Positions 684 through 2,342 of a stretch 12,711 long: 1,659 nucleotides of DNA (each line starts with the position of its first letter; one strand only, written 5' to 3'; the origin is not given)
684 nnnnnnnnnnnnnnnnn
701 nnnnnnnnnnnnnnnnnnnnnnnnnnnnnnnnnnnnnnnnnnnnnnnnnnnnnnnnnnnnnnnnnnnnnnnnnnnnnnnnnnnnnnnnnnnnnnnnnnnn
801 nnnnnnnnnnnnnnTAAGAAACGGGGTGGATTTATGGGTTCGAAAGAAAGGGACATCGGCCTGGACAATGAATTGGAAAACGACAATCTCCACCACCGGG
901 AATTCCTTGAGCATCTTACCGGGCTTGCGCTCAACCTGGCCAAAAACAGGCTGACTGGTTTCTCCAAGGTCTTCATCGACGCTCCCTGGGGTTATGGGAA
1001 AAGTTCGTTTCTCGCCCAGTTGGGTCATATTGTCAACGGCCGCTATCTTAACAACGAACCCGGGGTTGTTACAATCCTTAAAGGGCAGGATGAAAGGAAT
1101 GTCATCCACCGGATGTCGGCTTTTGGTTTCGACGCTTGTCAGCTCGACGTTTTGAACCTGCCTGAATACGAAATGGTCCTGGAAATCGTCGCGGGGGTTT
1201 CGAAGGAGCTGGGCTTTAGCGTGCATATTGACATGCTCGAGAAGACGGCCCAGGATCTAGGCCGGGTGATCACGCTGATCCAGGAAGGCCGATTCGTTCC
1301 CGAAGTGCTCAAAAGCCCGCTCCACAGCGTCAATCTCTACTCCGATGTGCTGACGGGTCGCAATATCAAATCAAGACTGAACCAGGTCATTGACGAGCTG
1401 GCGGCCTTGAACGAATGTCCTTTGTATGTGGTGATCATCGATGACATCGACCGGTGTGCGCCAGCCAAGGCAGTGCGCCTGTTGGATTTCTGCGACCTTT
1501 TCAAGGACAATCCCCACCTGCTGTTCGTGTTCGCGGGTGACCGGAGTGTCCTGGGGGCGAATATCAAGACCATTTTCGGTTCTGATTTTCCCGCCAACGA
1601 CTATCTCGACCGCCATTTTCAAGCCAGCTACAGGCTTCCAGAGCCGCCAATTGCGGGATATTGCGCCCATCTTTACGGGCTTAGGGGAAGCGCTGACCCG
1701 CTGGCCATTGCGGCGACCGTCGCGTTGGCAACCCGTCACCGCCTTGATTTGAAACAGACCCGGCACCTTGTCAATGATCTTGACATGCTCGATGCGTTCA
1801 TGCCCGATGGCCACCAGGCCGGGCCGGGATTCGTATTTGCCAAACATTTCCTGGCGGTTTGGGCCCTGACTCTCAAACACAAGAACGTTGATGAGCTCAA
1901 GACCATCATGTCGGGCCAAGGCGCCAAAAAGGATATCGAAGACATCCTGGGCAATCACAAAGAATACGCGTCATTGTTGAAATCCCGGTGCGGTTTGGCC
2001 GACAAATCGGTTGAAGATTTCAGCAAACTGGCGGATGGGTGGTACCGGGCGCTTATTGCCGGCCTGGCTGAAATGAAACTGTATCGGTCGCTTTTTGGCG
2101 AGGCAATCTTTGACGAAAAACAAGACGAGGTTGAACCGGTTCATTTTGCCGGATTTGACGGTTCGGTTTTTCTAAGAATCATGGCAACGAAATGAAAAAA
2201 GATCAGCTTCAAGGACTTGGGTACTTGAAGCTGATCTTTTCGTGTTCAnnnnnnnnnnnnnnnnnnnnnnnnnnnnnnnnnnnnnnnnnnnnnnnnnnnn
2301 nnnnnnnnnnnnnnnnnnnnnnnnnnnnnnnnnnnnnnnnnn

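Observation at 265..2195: Three-gene operon: two small acidic proteins plus a membrane-less KAP-family NTPase, a candidate uncharacterised conflict/defence module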

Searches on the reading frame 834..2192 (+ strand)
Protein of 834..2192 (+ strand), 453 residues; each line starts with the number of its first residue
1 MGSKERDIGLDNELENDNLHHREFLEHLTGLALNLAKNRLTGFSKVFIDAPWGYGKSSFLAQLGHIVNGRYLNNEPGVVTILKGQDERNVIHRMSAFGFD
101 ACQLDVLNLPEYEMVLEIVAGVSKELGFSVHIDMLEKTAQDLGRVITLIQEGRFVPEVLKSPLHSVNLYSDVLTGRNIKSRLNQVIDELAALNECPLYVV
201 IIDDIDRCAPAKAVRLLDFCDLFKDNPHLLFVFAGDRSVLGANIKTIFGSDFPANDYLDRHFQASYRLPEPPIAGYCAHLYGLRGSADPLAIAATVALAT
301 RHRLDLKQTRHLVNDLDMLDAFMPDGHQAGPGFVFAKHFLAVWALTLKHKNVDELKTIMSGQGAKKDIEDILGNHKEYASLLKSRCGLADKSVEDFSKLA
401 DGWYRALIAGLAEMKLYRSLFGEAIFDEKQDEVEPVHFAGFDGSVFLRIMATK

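Call 3: search_protein_families(library=pfam, proteins=[window:834-2192:+], max_evalue=1)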
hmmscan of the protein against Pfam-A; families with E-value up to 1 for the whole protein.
window:834-2192:+ (453 aa): 2 families
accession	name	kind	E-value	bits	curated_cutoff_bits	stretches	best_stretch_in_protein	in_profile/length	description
PF07693.20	KAP_NTPase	-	5.5e-14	52.6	20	1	46-270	23-227/293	KAP family P-loop domain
PF00004.35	AAA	-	0.15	12.9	21.2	1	178-237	42-110/131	ATPase family associated with various cellular activities (AAA)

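Call 4: search_protein_families(library=padloc, proteins=[window:834-2192:+], max_evalue=1)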
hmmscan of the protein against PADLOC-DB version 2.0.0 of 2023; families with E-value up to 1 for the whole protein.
window:834-2192:+ (453 aa): 8 families
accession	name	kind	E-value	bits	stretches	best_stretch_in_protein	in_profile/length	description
PDLC04959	PDC-S20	-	2.4e-24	84.7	2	177-282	170-272/464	-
PDLC04957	PDC-S20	-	1.6e-12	45.7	2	178-262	164-249/446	-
PDLC04956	PDC-S20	-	3.1e-12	44.6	1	177-270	165-254/450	-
PDLC04958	PDC-S20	-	2.5e-10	38.3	2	174-262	152-239/458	-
PDLC02361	PifA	-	5.9e-10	36.4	1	45-271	42-256/720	PifA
PDLC02210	QatA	-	3.7e-07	27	1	198-283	205-292/593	-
PDLC02209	QatA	-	2.9e-06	24.2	1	188-254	194-259/646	-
PDLC02486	BrxC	-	0.048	9.4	1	21-88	57-124/1207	BrxC-PglY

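Call 5: search_protein_families(library=ncbifam, proteins=[window:834-2192:+], max_evalue=1)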
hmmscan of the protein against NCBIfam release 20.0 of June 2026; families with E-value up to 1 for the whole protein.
window:834-2192:+ (453 aa): 1 family
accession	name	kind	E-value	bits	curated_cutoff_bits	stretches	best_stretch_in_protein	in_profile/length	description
NF041923.1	QatA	equivalog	1.4e-05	24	600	1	198-249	203-254/628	Qat anti-phage system ATPase QatA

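Call 6: search_protein_families(library=phrogs, proteins=[window:834-2192:+], max_evalue=1)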
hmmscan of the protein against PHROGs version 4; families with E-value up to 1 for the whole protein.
window:834-2192:+ (453 aa): 3 families
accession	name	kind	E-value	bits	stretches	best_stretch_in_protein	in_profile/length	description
phrog_8614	-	unknown function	3.9e-18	66.7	2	178-271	185-276/489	-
phrog_23150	-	unknown function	0.0047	17.5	1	159-213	35-89/217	-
phrog_26689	-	unknown function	0.64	11.2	0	290-308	21-39/46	-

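Call 7: find_homologous_proteins(query=window:834-2192:+)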
Query window:834-2192:+ (453 aa): 8 proteins with E <= 0.001 among 8000 candidates.
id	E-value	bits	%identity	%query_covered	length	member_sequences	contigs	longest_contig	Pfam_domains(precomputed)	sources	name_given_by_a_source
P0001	0.0e+0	1024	99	100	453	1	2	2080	PF07693.21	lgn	-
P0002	0.0e+0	1021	99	100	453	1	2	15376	PF07693.21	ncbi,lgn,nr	ncbi:MAG: P-loop NTPase fold protein [Erysipelotrichaceae bacterium]|nr:P-loop NTPase fold protein [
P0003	0.0e+0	1018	99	100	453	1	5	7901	PF07693.21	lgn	-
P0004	0.0e+0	1016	98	100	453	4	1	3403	PF07693.21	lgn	-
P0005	6.0e-222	756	75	100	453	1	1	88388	PF07693.21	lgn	-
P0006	4.8e-125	436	48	99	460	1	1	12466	PF07693.21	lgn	-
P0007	2.9e-93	332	41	97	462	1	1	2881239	-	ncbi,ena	-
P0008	1.0e-5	43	26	58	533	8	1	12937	PF07693.21,PF13401.13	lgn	-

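Call 9: find_encoding_contigs(protein=P0005, flank=8000, max_places=3)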
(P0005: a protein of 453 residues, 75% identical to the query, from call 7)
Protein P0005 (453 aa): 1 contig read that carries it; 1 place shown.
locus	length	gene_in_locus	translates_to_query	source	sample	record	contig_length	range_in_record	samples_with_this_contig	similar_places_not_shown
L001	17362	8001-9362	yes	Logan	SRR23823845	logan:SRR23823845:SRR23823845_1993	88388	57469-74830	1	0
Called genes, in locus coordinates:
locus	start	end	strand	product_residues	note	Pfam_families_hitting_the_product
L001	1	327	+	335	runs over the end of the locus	PF00248:Aldo_ket_red, PF13183:Fer4_8 (faint), PF13187:Fer4_9 (weak), PF13534:Fer4_17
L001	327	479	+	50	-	-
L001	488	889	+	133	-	PF12953:DUF3842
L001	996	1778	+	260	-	-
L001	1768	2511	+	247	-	PF00731:AIRC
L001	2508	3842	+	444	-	PF01969:Ni_insertion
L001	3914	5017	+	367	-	PF00248:Aldo_ket_red, PF13746:Fer4_18 (faint), PF12838:Fer4_7 (weak), PF13183:Fer4_8 (weak), PF13187:Fer4_9, PF13237:Fer4_10 (weak), PF13484:Fer4_16 (weak), PF13534:Fer4_17, +2 more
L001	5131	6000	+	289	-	PF03976:PPK2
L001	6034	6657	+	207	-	-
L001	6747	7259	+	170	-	PF12682:Flavodoxin_4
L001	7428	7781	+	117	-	-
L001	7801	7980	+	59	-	-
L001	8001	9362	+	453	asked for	PF07693:KAP_NTPase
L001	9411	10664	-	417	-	PF00079:Serpin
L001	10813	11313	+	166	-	PF06695:Sm_multidrug_ex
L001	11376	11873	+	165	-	PF13302:Acetyltransf_3 (weak), PF00583:Acetyltransf_1, PF13673:Acetyltransf_10, PF13508:Acetyltransf_7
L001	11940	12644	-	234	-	PF13560:HTH_31, PF01381:HTH_3, PF12844:HTH_19, PF13443:HTH_26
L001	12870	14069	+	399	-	PF00155:Aminotran_1_2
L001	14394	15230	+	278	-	PF00753:Lactamase_B, PF12706:Lactamase_B_2 (weak)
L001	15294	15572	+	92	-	PF17253:DUF5320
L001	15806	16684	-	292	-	-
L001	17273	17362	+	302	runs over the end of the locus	PF03547:Mem_trans, PF01758:SBF (weak)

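Call 10: find_encoding_contigs(protein=P0006, flank=8000, max_places=3)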
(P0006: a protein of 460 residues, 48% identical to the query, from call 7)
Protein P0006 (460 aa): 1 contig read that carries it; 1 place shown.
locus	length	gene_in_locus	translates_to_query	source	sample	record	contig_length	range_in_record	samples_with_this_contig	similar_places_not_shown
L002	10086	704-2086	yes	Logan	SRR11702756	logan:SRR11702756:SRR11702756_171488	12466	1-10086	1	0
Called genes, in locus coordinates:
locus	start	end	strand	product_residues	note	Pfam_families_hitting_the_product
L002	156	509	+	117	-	-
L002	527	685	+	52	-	-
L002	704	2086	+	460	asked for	PF07693:KAP_NTPase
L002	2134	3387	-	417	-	PF00079:Serpin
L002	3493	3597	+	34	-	-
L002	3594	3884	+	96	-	PF06695:Sm_multidrug_ex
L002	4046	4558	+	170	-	PF13302:Acetyltransf_3 (weak), PF00583:Acetyltransf_1, PF13673:Acetyltransf_10, PF13508:Acetyltransf_7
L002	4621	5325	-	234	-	PF13560:HTH_31, PF01381:HTH_3, PF12844:HTH_19, PF13443:HTH_26 (weak)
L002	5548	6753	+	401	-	PF00155:Aminotran_1_2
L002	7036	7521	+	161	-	PF01475:FUR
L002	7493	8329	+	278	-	PF00753:Lactamase_B, PF12706:Lactamase_B_2 (weak)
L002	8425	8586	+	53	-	-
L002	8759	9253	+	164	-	PF02001:DUF134, PF08281:Sigma70_r4_2 (faint)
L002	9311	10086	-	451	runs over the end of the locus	PF00890:FAD_binding_2 (faint), PF01266:DAO (faint), PF03486:HI0933_like (faint), PF07992:Pyr_redox_2, PF13738:Pyr_redox_3, PF13434:Lys_Orn_oxgnase (weak), PF00070:Pyr_redox, PF02852:Pyr_redox_dim, +1 more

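Call 11: find_encoding_contigs(protein=P0007, flank=8000, max_places=3)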
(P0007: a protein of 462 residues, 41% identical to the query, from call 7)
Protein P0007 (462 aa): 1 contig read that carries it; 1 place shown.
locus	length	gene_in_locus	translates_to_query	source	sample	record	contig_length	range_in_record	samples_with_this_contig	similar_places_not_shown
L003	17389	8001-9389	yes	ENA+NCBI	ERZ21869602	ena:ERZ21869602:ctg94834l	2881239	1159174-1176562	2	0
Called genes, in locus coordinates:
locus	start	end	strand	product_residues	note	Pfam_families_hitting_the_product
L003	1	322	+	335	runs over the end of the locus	PF00248:Aldo_ket_red, PF13183:Fer4_8 (faint), PF13187:Fer4_9 (weak), PF13534:Fer4_17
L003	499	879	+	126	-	PF12953:DUF3842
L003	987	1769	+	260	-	-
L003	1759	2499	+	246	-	PF00731:AIRC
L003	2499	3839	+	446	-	PF01969:Ni_insertion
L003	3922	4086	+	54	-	-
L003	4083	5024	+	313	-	PF00248:Aldo_ket_red, PF13183:Fer4_8 (faint), PF13746:Fer4_18 (faint), PF14697:Fer4_21 (faint), PF12838:Fer4_7 (weak), PF13187:Fer4_9, PF13534:Fer4_17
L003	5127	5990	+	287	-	PF03976:PPK2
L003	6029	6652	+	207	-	-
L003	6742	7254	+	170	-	PF12682:Flavodoxin_4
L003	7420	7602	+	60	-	-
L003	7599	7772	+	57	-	-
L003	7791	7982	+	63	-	-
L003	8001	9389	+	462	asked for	-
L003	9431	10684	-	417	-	PF00079:Serpin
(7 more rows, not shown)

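Call 15: find_related_loci(query=A1, collection=genome_contigs, flank=6000)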
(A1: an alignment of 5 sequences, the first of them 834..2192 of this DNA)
Query A1 (453 aa) in genome_contigs; peptide patterns used: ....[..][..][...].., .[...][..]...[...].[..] (x = any residue, [..] = any of these).
80 stretches matched a pattern; 18 encode a relative of the query (tblastn E <= 1e-3); 18 distinct loci.
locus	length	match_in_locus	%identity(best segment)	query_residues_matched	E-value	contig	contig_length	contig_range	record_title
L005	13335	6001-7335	41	4-443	5e-98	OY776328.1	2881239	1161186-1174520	MAG: Coprobacillaceae bacterium isolate 0ca6b35a-982b-467c-bf12-5ddc08160d48 genome assembly, chromosome: 1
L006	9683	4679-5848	24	1-389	4e-20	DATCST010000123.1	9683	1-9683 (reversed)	MAG TPA_asm: Kangiella sp. isolate SMAG_U7312 k141_209045, whole genome shotgun sequence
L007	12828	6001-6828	26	1-281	3e-16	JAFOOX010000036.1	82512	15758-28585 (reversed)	MAG: Gammaproteobacteria bacterium isolate RGIG665 Dairy_cattle_Jejunum-6__c199, whole genome shotgun sequence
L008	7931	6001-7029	25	1-334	3e-16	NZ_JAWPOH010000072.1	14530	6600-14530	Methylobacter svalbardensis strain LS7T4A Scaffold72, whole genome shotgun sequence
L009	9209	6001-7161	22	4-387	8e-16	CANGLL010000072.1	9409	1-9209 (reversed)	MAG: Methylococcaceae bacterium isolate Jr-7aug17-201 genome assembly, contig: Jr-7aug17-C12675, whole genome shotgun se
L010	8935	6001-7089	26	4-362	1e-15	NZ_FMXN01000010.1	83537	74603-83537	Pseudidiomarina indica strain CGMCC 1.10824, whole genome shotgun sequence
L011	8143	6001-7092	22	1-362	4e-15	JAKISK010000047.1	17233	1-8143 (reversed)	MAG: Thiomicrorhabdus sp. isolate D96SM.bin.15 NODE_2498_length_17233_cov_23.196166, whole genome shotgun sequence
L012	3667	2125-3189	23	7-368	4e-15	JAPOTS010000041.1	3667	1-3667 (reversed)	MAG: Bacteroidetes bacterium isolate CAR3_bin_6 NODE_4799_length_3667_cov_162.984, whole genome shotgun sequence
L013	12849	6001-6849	24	1-288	1e-14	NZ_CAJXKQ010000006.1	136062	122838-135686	MAG: uncultured Marinobacter sp. isolate SRR6201692_bin.15_MetaBAT_v2.12.1_MAG, whole genome shotgun sequence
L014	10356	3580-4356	26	11-275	4e-14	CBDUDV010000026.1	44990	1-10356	MAG TPA_asm: uncultured bacterium isolate SRR5469068_concoct_4 genome assembly, contig: ERZ511469.367, whole genome shot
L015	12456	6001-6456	29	196-334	2e-13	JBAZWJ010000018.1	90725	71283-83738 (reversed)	MAG: Desulfobacteraceae bacterium isolate SO_2017_GW1_28 NODE_1581_length_90725_cov_1.304179_OW334_2017, whole genome sh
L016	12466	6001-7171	23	1-389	4e-13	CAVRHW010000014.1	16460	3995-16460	MAG: uncultured Gammaproteobacteria bacterium isolate MFD05684.bin.2.96 genome assembly, contig: contig_47732, whole gen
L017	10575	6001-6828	25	5-285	5e-13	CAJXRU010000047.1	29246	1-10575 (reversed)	MAG TPA_asm: uncultured Gammaproteobacteria bacterium isolate SRR3933281_bin.1_MetaBAT_v2.12.1_MAG genome assembly, cont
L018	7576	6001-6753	29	14-269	2e-12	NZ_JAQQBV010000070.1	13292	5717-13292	Paraburkholderia xenovorans strain RL17-329-BIC-A 70, whole genome shotgun sequence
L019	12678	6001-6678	28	48-271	1e-11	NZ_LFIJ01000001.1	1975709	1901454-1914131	Gilvimarinus polysaccharolyticus strain YN3 Scaffold1, whole genome shotgun sequence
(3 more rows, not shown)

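Call 28: search_protein_representatives(alignment_id=A2)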
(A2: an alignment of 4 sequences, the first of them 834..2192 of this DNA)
Query: 4 sequences, 462 profile positions. Proteins with E-value up to 0.001 (for the whole library): 6284; up to 1e-10: 1136; up to 1e-30: 3. The best 150 are listed.
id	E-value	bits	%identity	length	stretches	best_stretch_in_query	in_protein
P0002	1.0e-246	835.8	-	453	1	1-462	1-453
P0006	1.0e-243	825.9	-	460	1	1-461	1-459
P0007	2.2e-236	801.7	-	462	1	1-462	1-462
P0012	1.3e-27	113.4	-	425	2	180-420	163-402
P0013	7.3e-26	107.6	-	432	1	6-426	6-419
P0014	2.5e-25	105.9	-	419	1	33-410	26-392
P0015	4.3e-23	98.5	-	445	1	10-408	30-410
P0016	5.6e-23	98.1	-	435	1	10-411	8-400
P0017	1.7e-22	96.5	-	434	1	8-387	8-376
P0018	4.4e-22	95.2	-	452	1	46-427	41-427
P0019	5.9e-22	94.8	-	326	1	180-410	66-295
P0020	9.3e-22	94.1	-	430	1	9-384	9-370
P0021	1.0e-21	94.0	-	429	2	181-395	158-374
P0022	1.3e-21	93.6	-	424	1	17-392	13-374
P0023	1.6e-21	93.4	-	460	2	191-370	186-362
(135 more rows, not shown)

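Call 29: list_cluster_members(proteins=[P0012, P0013, P0014, P0015, P0016, P0017, P0018, P0020, P0022, P0002])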
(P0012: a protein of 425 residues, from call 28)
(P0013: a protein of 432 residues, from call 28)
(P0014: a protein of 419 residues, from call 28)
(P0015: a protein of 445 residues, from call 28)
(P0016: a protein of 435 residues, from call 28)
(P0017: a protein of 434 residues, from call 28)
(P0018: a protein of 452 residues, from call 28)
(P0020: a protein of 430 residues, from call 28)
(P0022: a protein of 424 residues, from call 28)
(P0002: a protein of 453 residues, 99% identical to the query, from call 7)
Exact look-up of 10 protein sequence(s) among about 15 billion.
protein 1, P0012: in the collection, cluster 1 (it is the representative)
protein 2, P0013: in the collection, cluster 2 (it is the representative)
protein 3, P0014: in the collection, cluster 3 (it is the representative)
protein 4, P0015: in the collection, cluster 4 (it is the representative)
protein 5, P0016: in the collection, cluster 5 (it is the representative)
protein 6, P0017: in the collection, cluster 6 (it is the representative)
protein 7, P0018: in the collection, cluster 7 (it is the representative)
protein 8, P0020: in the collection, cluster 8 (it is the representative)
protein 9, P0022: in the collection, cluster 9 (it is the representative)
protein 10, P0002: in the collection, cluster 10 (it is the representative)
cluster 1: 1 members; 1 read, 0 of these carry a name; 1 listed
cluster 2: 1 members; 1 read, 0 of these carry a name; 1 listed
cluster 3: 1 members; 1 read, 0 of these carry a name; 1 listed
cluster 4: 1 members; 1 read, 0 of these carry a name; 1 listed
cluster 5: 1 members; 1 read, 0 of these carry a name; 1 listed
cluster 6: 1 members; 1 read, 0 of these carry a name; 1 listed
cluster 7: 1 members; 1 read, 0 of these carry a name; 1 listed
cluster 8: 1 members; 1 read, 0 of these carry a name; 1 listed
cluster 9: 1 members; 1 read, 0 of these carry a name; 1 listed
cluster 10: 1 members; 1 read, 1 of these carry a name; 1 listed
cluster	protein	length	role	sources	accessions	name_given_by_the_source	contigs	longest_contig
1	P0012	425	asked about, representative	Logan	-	-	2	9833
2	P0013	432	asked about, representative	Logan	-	-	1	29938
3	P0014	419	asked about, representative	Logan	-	-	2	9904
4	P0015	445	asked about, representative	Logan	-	-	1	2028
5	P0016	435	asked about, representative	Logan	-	-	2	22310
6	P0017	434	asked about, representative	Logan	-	-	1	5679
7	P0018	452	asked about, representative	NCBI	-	-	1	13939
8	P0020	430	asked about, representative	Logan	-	-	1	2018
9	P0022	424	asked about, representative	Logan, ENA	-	-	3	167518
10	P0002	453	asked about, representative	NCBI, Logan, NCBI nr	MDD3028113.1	MAG: P-loop NTPase fold protein [Erysipelotrichaceae bacterium] | P-loop NTPase fold protein [Erysipelotrichaceae bacterium]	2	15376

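Call 31: predict_structure(alignment_id=A2)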
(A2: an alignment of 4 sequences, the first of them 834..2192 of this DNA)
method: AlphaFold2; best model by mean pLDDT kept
length: 453 residues; sequences in the alignment: 4
mean_pLDDT: 69.9   pTM: 0.62
mean pLDDT of the five models: 69.9, 57.1, 56.7, 55.2, 53.2
residues with pLDDT >= 90: 57; 70-90: 212; 50-70: 79; < 50: 105
segments of 3 or more residues with pLDDT < 50: 1-19, 70-80, 105-177
pLDDT, mean of each block of 10 residues (from residue 1): 25 38 69 73 82 69 64 43 63 70 53 45 37 41 41 34 32 45 63 67 85 76 76 89 90 89 81 81 81 92 89 89 68 89 93 89 83 88 89 85 86 86 64 65 86 72
secondary structure, 60 per line:
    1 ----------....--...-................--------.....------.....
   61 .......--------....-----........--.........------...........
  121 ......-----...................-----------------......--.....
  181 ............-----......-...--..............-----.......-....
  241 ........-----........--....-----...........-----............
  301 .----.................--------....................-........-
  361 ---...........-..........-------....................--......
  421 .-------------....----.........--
elements in order: H11-14 H21-36 E45-49 H56-67 H76-79 H85-92 E95-100 H110-126 H132-150 H168-173 H176-192 E198-203 H210-223 E229-235 H237-248 H254-261 E264-267 H273-283 H289-301 H306-322 H331-350 H352-359 H364-374 H376-385 H393-412 H415-421 H435-438 H443-451

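Call 39: find_encoding_contigs(protein=P0002, flank=10000, max_places=4)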
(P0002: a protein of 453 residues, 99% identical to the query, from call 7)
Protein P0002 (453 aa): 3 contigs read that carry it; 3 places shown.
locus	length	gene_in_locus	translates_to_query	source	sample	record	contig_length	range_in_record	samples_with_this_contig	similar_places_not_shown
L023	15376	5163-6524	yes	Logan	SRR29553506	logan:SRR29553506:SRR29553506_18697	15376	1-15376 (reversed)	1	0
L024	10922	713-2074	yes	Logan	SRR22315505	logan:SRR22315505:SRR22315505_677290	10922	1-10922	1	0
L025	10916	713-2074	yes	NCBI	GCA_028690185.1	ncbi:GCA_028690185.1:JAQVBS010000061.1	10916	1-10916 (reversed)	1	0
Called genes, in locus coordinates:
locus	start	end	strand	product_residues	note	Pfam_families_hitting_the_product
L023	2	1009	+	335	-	?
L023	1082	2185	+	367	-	PF00248:Aldo_ket_red, PF13183:Fer4_8 (faint), PF13746:Fer4_18 (faint), PF12838:Fer4_7 (weak), PF13187:Fer4_9, PF13237:Fer4_10 (weak), PF13484:Fer4_16 (weak), PF13534:Fer4_17, +2 more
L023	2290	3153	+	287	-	PF03976:PPK2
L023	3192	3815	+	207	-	-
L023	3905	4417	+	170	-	PF12682:Flavodoxin_4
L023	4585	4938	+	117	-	-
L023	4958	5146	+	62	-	-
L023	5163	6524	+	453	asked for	PF07693:KAP_NTPase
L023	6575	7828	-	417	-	PF00079:Serpin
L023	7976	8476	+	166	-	PF06695:Sm_multidrug_ex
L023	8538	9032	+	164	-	PF13302:Acetyltransf_3 (weak), PF00583:Acetyltransf_1, PF13673:Acetyltransf_10, PF13508:Acetyltransf_7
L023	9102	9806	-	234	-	PF13560:HTH_31, PF01381:HTH_3, PF12844:HTH_19, PF13443:HTH_26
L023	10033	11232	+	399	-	PF00155:Aminotran_1_2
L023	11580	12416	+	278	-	PF00753:Lactamase_B, PF23023:Anti-Pycsar_Apyc1 (faint), PF12706:Lactamase_B_2 (weak)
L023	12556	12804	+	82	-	PF17253:DUF5320 (weak)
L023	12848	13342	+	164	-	PF02001:DUF134, PF08281:Sigma70_r4_2 (weak)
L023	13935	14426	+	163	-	PF01613:Flavin_Reduct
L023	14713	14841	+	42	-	-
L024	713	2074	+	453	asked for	PF07693:KAP_NTPase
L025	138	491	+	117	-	-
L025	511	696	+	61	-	-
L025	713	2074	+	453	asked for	PF07693:KAP_NTPase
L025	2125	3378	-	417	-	PF00079:Serpin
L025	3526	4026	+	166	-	PF06695:Sm_multidrug_ex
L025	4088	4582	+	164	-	PF13302:Acetyltransf_3 (weak), PF00583:Acetyltransf_1, PF13673:Acetyltransf_10, PF13508:Acetyltransf_7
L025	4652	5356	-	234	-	PF13560:HTH_31, PF01381:HTH_3, PF12844:HTH_19, PF13443:HTH_26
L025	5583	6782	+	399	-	PF00155:Aminotran_1_2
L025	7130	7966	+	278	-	PF00753:Lactamase_B, PF23023:Anti-Pycsar_Apyc1 (weak), PF12706:Lactamase_B_2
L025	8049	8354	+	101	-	PF17253:DUF5320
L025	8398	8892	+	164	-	PF02001:DUF134, PF08281:Sigma70_r4_2 (weak)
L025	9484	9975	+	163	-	PF01613:Flavin_Reduct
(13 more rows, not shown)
